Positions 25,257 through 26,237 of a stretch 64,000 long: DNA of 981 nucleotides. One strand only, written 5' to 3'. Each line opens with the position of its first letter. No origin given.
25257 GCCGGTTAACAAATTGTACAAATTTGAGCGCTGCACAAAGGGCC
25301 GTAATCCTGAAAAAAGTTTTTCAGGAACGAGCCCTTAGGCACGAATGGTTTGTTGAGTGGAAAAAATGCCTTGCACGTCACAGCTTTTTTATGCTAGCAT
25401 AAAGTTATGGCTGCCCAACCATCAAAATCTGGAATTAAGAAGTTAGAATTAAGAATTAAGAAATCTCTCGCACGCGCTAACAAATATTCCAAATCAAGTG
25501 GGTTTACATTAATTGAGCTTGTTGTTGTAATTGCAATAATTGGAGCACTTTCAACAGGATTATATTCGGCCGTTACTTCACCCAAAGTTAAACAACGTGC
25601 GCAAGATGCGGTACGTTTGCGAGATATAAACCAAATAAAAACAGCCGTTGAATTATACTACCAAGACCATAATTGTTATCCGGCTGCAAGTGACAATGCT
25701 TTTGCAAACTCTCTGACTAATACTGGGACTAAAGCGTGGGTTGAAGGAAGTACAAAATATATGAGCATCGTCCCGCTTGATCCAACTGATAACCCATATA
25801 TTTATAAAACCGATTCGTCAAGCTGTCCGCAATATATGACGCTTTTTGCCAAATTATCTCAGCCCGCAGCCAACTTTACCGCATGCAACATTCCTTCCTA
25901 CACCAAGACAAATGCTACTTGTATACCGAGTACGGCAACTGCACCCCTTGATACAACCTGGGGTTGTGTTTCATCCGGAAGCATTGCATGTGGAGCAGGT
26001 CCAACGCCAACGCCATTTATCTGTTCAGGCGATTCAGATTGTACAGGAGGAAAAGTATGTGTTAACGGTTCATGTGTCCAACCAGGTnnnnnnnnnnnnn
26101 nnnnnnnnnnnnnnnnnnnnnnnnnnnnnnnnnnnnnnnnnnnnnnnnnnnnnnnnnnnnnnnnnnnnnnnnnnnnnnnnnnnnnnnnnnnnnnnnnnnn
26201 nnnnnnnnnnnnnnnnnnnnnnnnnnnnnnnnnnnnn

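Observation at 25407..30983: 1858-aa pilin-like giant protein: prepilin signal, four LamG jelly-roll domains and about 20 Cys-rich metal-binding-like repeats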

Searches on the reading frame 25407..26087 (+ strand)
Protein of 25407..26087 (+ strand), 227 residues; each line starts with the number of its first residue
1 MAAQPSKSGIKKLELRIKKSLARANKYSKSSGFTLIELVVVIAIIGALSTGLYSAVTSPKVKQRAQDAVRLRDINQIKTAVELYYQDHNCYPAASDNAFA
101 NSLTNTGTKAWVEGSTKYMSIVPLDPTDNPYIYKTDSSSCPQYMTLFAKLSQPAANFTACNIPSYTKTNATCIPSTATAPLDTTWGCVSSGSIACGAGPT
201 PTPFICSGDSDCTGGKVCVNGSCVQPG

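Call 26: find_homologous_proteins(query=window:25407-26087:+, max_evalue=0.001)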
Query seq(227 aa) (227 aa): 90 proteins with E <= 0.001 among 896 candidates.
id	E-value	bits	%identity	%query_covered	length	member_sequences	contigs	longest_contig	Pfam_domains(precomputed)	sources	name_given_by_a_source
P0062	1.1e-29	122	44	75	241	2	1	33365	-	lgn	-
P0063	2.2e-22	98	37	77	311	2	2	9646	PF07963.18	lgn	-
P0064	1.3e-17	82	38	78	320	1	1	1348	-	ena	-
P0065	1.6e-12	66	47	45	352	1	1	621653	PF07963.18,PF13385.14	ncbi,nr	ncbi:MAG: prepilin-type N-terminal cleavage/methylation domain-containing protein [Candidatus Falkow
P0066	2.8e-12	65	39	48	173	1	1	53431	PF07963.18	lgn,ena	-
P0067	3.0e-12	65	38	70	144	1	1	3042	PF07963.18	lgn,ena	-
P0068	8.9e-12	63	36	56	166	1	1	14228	PF07963.18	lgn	-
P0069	9.5e-12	63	43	43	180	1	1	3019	PF07963.18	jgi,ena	-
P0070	1.1e-11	63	40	48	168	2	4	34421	PF07963.18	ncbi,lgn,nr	ncbi:MAG: type II secretion system protein [Patescibacteria group bacterium]|nr:type II secretion sy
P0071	1.1e-11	63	38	76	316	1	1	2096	-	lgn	-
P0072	1.6e-11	62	45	48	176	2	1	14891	PF07963.18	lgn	-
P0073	1.6e-11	62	32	69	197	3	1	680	PF07963.18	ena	-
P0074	3.5e-11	61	44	42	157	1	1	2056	PF07963.18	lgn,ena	-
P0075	5.3e-11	61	42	52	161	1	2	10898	PF07963.18,PF08334.17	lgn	-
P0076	6.1e-11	60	36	54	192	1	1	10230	PF07963.18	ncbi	-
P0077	7.3e-11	60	42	49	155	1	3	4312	PF07963.18,PF08334.17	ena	-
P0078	1.1e-10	60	38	62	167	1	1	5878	PF07963.18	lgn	-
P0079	1.3e-10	59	53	32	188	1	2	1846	PF07963.18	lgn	-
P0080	1.9e-10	59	43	51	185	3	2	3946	PF07963.18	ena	-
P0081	2.3e-10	59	47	38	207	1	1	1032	PF07963.18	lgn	-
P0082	4.2e-10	58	38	48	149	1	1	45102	PF07963.18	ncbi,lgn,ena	-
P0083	6.9e-10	57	57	29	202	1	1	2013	PF07963.18,PF00404.25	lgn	-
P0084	1.1e-9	56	54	28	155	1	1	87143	PF07963.18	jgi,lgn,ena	-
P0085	1.3e-9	56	40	46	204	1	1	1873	PF07963.18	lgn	-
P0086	1.3e-9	56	38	59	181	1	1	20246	PF07963.18,PF08334.17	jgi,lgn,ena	-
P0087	2.4e-9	55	43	30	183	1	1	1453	PF07963.18,PF08334.17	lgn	-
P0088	4.2e-9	54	55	27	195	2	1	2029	PF07963.18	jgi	-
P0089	4.2e-9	54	35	57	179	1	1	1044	PF07963.18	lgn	-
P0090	4.5e-9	54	36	56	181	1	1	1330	PF07963.18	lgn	-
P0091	9.3e-9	53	34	61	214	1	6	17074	PF07963.18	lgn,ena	-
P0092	1.1e-8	53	38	48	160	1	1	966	PF07963.18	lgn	-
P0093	2.7e-8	52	40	44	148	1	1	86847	PF07963.18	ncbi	ncbi:type II secretion system protein [Patescibacteria group bacterium]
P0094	3.1e-8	52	41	42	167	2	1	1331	PF07963.18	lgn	-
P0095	4.4e-8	51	39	48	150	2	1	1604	PF07963.18,PF22434.2,PF08334.17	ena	-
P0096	5.1e-8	51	37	47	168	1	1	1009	PF07963.18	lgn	-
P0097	1.0e-7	50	51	29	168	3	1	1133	PF07963.18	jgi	jgi:prepilin-type N-terminal cleavage/methylation domain-containing protein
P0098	1.4e-7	50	42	50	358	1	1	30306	PF09603.16,PF07963.18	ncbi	-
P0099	2.6e-7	49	38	43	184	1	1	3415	PF07963.18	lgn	-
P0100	2.7e-7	49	38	58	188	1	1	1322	PF07963.18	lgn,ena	-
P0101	3.3e-7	48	34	69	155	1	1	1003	PF07963.18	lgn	-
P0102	3.8e-7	48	38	51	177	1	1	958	PF07963.18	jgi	jgi:prepilin-type N-terminal cleavage/methylation domain-containing protein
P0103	5.8e-7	47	46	30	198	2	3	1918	PF07963.18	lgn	-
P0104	6.6e-7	47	38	59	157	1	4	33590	PF07963.18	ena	-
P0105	2.9e-6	45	46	30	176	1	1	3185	PF07963.18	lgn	-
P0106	3.2e-6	45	33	53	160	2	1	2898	PF07963.18,PF08334.17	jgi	-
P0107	3.8e-6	45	34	72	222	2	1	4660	PF07963.18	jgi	jgi:prepilin-type N-terminal cleavage/methylation domain-containing protein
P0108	4.3e-6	45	36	51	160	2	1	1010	PF07963.18,PF08334.17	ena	-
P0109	5.1e-6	44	47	31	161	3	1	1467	PF07963.18,PF08334.17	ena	-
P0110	5.4e-6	44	47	34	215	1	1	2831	PF07963.18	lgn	-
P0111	5.5e-6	44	47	31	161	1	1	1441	PF07963.18,PF08334.17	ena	-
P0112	5.7e-6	44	36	56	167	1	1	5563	PF07963.18,PF08334.17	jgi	jgi:type II secretion system protein G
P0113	5.7e-6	44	46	30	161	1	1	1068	PF07963.18,PF08334.17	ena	-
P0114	6.5e-6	44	46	36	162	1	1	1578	PF07963.18,PF08334.17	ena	-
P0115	6.6e-6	44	46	36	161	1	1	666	PF07963.18,PF08334.17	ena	-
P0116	7.5e-6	44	47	31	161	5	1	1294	PF07963.18,PF08334.17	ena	-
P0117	1.0e-5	43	47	31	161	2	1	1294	PF07963.18,PF08334.17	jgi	jgi:type II secretion system protein G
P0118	1.0e-5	43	47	31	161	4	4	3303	PF07963.18,PF08334.17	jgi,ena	jgi:type II secretion system protein G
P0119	1.1e-5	43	40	40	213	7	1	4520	PF07963.18,PF08334.17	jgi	jgi:type II secretion system protein G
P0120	1.2e-5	43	45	24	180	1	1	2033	PF07963.18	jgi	jgi:prepilin-type N-terminal cleavage/methylation domain-containing protein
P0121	1.4e-5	43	45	36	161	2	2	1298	PF07963.18,PF08334.17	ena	-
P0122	1.9e-5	43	36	42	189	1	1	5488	PF07963.18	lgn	-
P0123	2.2e-5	42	49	28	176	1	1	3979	PF07963.18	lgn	-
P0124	2.3e-5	42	52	28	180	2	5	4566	PF07963.18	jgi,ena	-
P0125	2.4e-5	42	45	30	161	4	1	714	PF07963.18,PF08334.17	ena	-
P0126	2.8e-5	42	47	31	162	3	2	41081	PF07963.18,PF08334.17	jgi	jgi:type II secretion system protein G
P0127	4.1e-5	41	43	32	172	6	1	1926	PF07963.18,PF08334.17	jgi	jgi:general secretion pathway protein G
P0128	4.5e-5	41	45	30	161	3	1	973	PF07963.18,PF08334.17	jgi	jgi:general secretion pathway protein G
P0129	5.0e-5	41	46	30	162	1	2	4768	PF07963.18,PF08334.17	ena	-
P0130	5.0e-5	41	34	56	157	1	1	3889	PF07963.18,PF22434.2,PF08334.17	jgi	jgi:general secretion pathway protein G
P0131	5.8e-5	41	48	30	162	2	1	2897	PF07963.18,PF08334.17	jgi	-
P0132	7.6e-5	41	43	31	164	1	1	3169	PF07963.18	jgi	jgi:prepilin-type N-terminal cleavage/methylation domain-containing protein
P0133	9.5e-5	40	40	33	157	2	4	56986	PF07963.18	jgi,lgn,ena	jgi:prepilin-type N-terminal cleavage/methylation domain-containing protein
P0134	1.1e-4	40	36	39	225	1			PF07963.18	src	-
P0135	1.2e-4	40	42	30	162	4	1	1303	PF07963.18,PF08334.17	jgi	jgi:general secretion pathway protein G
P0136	1.2e-4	40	41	34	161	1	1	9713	PF07963.18,PF08334.17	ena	-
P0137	1.6e-4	39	46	30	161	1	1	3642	PF07963.18,PF08334.17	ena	-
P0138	1.9e-4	39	30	44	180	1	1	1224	PF07963.18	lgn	-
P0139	2.0e-4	39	43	32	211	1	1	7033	PF07963.18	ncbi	ncbi:MAG: type II secretion system protein [Fusobacteriaceae bacterium]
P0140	2.1e-4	39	45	31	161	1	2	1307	PF07963.18,PF08334.17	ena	-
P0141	2.5e-4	39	37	49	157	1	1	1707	PF07963.18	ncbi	ncbi:MAG: pilin [Cetobacterium sp.]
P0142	2.6e-4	39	31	74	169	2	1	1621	PF07963.18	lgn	-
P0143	2.8e-4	39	38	45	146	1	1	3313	PF07963.18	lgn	-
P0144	4.4e-4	38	41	33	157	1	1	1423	PF07963.18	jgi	jgi:prepilin-type N-terminal cleavage/methylation domain-containing protein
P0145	4.6e-4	38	38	45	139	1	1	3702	PF07963.18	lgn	-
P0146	4.8e-4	38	33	39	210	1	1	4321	PF07963.18,PF08334.17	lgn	-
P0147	5.3e-4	38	43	31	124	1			PF07963.18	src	-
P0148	6.1e-4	38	43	32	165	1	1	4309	PF07963.18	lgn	-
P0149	6.9e-4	37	31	61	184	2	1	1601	PF07963.18,PF08334.17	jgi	-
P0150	8.5e-4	37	47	26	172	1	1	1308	PF07963.18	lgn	-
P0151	9.5e-4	37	30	63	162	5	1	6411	PF07963.18,PF08334.17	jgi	-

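Call 41: find_encoding_contigs(protein=P0062, flank=10000, max_places=2)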
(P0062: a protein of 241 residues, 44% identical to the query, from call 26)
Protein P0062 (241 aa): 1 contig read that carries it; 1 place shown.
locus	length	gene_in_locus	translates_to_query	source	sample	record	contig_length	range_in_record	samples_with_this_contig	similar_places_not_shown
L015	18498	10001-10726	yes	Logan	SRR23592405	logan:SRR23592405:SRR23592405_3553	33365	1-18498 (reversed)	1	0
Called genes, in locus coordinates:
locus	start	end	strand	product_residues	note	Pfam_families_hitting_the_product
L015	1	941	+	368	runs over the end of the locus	PF01476:LysM, PF23473:LysM3_LYK4_5, PF01476:LysM (weak), PF01551:Peptidase_M23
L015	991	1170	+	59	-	PF04014:MazE_antitoxin (weak)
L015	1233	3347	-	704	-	PF07719:TPR_2 (faint), PF13176:TPR_7 (faint), PF13181:TPR_8 (faint), PF13424:TPR_12 (faint), PF13431:TPR_17 (faint), PF00515:TPR_1 (faint), PF13414:TPR_11, PF13432:TPR_16 (weak)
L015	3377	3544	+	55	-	-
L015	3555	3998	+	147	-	-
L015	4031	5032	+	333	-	PF13354:Beta-lactamase2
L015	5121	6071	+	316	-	PF07963:N_methyl (weak), PF08334:T2SSG (weak), PF19077:Big_13 (weak)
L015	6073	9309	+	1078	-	PF00754:F5_F8_type_C (weak)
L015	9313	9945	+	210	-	PF23598:LRR_14 (weak), PF00560:LRR_1 (faint), PF13855:LRR_8, PF12799:LRR_4 (weak)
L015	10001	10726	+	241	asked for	-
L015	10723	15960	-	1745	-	PF10102:DUF2341, PF02210:Laminin_G_2 (faint), PF07953:Toxin_R_bind_N (faint), PF13385:Laminin_G_3, PF02973:Sialidase (faint), PF00354:Pentaxin (weak), PF13385:Laminin_G_3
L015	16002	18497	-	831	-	?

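Call 62: search_protein_families(library=pfam, proteins=[window:25407-26006:+], max_evalue=0.01)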
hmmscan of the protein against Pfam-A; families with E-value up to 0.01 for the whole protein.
window:25407-26006:+ (200 aa): 2 families
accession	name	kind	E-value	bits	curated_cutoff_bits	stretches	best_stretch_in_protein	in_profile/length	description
PF07963.17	N_methyl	-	2.8e-08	33.4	21.2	1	28-53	2-27/27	Prokaryotic N-terminal methylation motif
PF08334.16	T2SSG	-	1.2e-06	28.9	21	1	64-138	8-81/108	Type II secretion system (T2SS), protein G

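Call 71: find_encoding_contigs(protein=P0065, flank=10000, max_places=1)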
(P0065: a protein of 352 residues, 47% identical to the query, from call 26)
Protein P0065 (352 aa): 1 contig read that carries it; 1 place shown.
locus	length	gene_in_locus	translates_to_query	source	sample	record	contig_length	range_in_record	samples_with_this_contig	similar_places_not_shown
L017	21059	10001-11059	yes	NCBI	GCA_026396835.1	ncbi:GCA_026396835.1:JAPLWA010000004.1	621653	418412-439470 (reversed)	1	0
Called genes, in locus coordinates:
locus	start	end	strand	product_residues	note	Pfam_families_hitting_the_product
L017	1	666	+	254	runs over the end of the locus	PF13175:AAA_15 (faint), PF13476:AAA_23 (weak), PF02463:SMC_N (faint), PF00005:ABC_tran, PF13304:AAA_21 (weak)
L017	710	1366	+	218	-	PF01135:PCMT (faint), PF13649:Methyltransf_25, PF13847:Methyltransf_31, PF08241:Methyltransf_11 (faint)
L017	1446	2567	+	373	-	PF00089:Trypsin, PF10459:Peptidase_S46 (faint), PF13365:Trypsin_2, PF13180:PDZ_2, PF17820:PDZ_6 (weak)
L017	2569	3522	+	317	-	PF00294:PfkB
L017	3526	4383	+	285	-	PF01149:Fapy_DNA_glyco, PF06831:H2TH, PF06827:zf-FPG_IleRS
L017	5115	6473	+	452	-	-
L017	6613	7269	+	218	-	-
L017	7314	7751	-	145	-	PF02681:DUF212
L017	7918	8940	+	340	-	PF02618:YceG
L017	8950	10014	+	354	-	PF07963:N_methyl, PF07953:Toxin_R_bind_N (weak), PF13385:Laminin_G_3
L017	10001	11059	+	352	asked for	PF07963:N_methyl, PF13385:Laminin_G_3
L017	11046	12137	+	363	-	PF07963:N_methyl (weak), PF13385:Laminin_G_3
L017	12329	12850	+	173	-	PF00466:Ribosomal_L10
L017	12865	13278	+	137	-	PF16320:Ribosomal_L12_N, PF00542:Ribosomal_L12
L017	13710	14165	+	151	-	-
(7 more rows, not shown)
